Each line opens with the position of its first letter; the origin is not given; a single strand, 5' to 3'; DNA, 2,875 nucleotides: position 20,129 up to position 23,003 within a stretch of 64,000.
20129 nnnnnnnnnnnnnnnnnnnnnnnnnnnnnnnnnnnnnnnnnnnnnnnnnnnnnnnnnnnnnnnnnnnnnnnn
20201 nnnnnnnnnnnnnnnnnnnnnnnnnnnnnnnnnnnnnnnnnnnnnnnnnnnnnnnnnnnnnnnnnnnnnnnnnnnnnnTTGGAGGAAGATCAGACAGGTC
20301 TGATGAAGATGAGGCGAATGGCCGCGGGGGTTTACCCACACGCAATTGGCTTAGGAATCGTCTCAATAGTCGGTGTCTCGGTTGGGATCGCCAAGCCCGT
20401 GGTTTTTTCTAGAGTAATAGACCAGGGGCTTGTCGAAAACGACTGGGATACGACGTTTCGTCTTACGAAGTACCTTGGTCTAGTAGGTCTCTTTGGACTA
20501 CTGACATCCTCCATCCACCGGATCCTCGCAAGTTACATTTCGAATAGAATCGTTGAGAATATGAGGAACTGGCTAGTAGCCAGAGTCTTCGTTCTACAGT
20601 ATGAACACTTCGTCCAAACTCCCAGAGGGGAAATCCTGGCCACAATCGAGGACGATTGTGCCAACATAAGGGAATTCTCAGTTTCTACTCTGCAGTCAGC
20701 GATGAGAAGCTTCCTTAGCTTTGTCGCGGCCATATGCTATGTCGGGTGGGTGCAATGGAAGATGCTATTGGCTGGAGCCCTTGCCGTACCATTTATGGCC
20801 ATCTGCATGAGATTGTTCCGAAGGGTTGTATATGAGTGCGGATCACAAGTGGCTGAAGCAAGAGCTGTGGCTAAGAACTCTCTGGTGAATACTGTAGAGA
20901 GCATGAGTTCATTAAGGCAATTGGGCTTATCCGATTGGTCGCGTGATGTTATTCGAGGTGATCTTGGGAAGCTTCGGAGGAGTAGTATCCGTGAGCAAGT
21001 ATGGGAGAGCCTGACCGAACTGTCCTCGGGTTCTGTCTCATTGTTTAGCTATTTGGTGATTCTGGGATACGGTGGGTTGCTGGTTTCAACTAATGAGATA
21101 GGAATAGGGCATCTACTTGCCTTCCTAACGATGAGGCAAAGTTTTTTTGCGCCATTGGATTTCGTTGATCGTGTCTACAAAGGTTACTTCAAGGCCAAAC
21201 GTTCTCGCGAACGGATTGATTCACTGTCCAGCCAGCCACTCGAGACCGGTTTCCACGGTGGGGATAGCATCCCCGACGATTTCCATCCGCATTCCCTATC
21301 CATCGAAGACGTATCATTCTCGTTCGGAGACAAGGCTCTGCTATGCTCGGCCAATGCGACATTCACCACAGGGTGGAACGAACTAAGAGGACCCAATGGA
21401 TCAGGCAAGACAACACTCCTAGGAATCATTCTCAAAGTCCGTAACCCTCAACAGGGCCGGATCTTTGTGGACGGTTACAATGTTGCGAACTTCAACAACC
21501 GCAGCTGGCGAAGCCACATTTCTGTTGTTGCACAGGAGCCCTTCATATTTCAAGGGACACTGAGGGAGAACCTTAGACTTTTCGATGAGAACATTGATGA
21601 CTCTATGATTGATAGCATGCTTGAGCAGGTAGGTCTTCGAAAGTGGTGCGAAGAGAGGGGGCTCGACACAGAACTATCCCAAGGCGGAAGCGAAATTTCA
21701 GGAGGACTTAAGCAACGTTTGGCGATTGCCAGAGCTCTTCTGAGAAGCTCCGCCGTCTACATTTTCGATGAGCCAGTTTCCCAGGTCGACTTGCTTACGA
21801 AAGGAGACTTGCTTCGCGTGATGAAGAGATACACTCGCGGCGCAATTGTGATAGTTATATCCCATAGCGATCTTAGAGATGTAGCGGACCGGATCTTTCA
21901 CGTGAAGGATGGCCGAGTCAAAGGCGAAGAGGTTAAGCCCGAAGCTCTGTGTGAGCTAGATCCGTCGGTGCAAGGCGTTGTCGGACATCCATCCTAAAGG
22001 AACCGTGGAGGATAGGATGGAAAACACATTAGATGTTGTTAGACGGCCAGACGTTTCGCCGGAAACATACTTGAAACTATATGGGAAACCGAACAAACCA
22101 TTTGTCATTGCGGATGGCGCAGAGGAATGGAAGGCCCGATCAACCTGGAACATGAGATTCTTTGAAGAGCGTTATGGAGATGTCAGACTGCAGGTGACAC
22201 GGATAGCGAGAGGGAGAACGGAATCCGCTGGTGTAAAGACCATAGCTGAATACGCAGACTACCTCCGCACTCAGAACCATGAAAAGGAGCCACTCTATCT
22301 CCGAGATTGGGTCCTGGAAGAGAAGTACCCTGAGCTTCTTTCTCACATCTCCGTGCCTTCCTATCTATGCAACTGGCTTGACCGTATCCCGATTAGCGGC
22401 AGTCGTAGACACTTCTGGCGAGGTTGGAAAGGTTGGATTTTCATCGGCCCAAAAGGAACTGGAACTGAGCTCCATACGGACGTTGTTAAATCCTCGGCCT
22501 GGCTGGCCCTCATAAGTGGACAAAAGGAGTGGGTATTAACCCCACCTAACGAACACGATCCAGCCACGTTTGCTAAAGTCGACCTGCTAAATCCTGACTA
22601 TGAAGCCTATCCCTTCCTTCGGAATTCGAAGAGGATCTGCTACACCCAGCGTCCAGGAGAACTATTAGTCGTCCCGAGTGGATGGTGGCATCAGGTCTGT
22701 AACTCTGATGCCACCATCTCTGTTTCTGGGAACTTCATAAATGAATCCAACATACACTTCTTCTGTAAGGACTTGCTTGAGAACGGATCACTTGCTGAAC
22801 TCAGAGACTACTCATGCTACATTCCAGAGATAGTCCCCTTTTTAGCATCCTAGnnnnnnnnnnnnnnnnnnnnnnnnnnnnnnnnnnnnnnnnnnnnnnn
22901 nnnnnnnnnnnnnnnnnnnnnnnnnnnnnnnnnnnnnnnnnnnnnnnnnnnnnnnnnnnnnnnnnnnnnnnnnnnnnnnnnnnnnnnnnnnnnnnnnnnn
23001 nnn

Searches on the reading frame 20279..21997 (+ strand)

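Call 4: search_protein_families(library=pfam, proteins=[window:20279-21997:+], max_evalue=0.1)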
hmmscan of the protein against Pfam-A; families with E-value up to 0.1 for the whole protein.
window:20279-21997:+ (572 aa): 5 families
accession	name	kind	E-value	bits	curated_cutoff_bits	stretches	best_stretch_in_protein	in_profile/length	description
PF00664.28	ABC_membrane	-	1.3e-32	114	28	1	26-293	5-274/274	ABC transporter transmembrane region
PF00005.33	ABC_tran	-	1e-26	94.6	25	1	369-500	16-136/137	ABC transporter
PF13304.12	AAA_21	-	2.2e-06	28.4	27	2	473-532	238-301/304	AAA domain, putative AbiEii toxin, Type IV TA system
PF02463.25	SMC_N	-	5.3e-05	23.2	40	0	444-539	123-208/220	RecF/RecN/SMC N terminal domain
PF13476.12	AAA_23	-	0.073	14.1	27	0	362-381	17-36/201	AAA domain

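Call 5: search_protein_families(library=ncbifam, proteins=[window:20279-21997:+], max_evalue=0.1)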
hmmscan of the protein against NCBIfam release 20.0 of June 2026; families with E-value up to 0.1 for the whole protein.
window:20279-21997:+ (572 aa): 185 families (the best 25 are shown)
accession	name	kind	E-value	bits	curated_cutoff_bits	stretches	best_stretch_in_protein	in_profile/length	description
TIGR02868.1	CydC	equivalog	3.1e-59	201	329.05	1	90-530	83-529/530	thiol reductant ABC exporter subunit CydC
TIGR03375.1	type_I_sec_LssB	subfamily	4.7e-59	200.3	693.1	1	27-553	156-685/696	type I secretion system permease/ATPase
TIGR02857.1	CydD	equivalog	5.2e-54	184.1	435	1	25-540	8-527/529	thiol reductant ABC exporter subunit CydD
NF008364.0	PRK11160.1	equivalog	8.4e-52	176.5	630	1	87-549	87-554/575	heme ABC transporter ATP-binding protein/permease CydC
TIGR00958.1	3a01208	subfamily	4.8e-51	173.9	874.6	1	30-548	171-692/711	antigen peptide transporter 2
TIGR01193.1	bacteriocin_ABC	subfamily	1.3e-50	172.6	523.85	1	29-547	165-686/708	peptide cleavage/export ABC transporter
TIGR01846.1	type_I_sec_HlyB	subfamily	2.1e-50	171.8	725.55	1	29-550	148-672/694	type I secretion system permease/ATPase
TIGR03796.1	NHLM_micro_ABC1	equivalog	6.8e-49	166.7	853.3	1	25-548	159-690/710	NHLP family bacteriocin export ABC transporter peptidase/permease/ATPase subunit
TIGR02204.1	MsbA_rel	hypoth_equivalog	5.4e-48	164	780.4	1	25-547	23-552/576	ABC transporter, permease/ATP-binding protein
TIGR02203.1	MsbA_lipidA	equivalog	9.7e-47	159.7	602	1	12-547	3-546/572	lipid A export permease/ATP-binding protein MsbA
NF045513.1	HepA_fam_ABC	equivalog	8.6e-46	156.6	725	1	47-547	79-586/610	heterocyst formation ABC transporter subunit HepA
NF010178.0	PRK13657.1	equivalog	3.3e-44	151.3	733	1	24-547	23-547/588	glucan ABC transporter ATP-binding protein/ permease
NF045998.1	cleave_ABC_plasm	equivalog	5.3e-44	150.5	500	1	26-530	159-660/673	Mbov_0121 family peptidase domain-containing ABC transporter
NF052233.1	CphA_assoc_ABC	equivalog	4.6e-39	134.4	880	1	82-548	252-721/766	cyanophycin metabolism-associated ABC transporter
NF008379.0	PRK11174.1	equivalog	5.6e-38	131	684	1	35-547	38-561/588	heme ABC transporter permease/ATP-binding protein CydD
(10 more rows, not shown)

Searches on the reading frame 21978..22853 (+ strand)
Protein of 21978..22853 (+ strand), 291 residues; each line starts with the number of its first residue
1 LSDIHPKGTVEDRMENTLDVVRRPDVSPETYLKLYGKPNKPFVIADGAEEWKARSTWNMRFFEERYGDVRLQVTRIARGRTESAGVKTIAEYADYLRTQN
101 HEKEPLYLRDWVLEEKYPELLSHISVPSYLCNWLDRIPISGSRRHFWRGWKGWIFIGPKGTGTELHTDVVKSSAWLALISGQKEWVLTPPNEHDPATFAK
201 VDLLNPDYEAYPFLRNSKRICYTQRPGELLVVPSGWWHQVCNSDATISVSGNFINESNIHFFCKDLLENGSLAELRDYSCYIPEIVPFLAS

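Call 4: search_protein_families(library=pfam, proteins=[window:21978-22853:+], max_evalue=0.1)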
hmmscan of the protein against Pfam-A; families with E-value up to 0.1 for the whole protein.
window:21978-22853:+ (291 aa): 3 families
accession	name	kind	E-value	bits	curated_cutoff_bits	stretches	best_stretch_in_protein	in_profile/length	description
PF13621.12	Cupin_8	-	1.2e-24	88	27.4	1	34-254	8-247/252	Cupin-like domain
PF02373.28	JmjC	-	6e-14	52.9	24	1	153-253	1-114/114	JmjC domain, hydroxylase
PF08007.18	JmjC_2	-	0.0017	18.3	22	1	157-253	31-119/127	JmjC domain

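Call 5: search_protein_families(library=ncbifam, proteins=[window:21978-22853:+], max_evalue=0.1)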
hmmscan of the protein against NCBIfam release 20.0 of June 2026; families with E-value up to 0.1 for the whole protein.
window:21978-22853:+ (291 aa): 0 families
